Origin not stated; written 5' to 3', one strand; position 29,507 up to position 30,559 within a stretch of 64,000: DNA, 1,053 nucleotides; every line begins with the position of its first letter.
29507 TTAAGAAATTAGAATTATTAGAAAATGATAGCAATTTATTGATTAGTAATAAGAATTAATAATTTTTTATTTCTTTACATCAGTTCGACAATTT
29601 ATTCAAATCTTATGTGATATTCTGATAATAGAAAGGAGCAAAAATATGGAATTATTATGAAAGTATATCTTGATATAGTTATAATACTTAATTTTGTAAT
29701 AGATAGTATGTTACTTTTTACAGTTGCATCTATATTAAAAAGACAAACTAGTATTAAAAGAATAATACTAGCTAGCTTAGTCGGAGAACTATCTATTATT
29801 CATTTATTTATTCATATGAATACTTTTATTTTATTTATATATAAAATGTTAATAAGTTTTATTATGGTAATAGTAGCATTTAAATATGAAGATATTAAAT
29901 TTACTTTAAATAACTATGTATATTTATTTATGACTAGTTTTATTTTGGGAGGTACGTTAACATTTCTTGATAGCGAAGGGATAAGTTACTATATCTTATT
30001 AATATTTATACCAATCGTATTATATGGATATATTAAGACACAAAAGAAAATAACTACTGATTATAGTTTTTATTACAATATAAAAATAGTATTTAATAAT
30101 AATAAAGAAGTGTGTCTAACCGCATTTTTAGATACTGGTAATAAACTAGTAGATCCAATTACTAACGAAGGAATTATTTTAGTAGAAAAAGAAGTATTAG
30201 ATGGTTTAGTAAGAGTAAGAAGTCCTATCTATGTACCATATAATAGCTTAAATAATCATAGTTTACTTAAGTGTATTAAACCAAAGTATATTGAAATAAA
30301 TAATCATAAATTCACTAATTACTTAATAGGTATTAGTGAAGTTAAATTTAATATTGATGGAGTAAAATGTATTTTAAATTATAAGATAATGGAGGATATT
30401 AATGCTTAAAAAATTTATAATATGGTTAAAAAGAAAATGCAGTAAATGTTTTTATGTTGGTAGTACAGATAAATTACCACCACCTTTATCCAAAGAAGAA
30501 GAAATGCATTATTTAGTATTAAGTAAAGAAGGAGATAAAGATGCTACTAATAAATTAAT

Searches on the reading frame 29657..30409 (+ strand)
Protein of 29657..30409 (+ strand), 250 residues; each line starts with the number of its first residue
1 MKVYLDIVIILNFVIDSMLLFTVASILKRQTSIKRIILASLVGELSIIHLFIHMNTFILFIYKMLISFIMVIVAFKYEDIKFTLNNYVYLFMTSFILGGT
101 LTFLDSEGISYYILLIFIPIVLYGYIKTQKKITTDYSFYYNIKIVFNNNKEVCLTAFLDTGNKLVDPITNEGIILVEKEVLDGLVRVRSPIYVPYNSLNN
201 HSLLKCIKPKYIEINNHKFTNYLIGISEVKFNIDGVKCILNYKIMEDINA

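Call 75: find_encoding_contigs(protein=window:29657-30409:+, flank=2500, max_places=10)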
Protein window:29657-30409:+ (250 aa): 7 contigs read that carry it; 2 places shown.
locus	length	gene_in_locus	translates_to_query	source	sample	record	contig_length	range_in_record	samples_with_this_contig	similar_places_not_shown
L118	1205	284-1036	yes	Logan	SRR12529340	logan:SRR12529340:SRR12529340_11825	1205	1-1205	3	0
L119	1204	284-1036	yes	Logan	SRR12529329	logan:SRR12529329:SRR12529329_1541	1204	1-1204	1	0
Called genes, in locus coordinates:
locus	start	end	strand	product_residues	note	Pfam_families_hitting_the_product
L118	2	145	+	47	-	?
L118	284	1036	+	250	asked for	PF03419:Peptidase_U4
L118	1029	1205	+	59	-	?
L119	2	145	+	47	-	?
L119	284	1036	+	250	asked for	PF03419:Peptidase_U4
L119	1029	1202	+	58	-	?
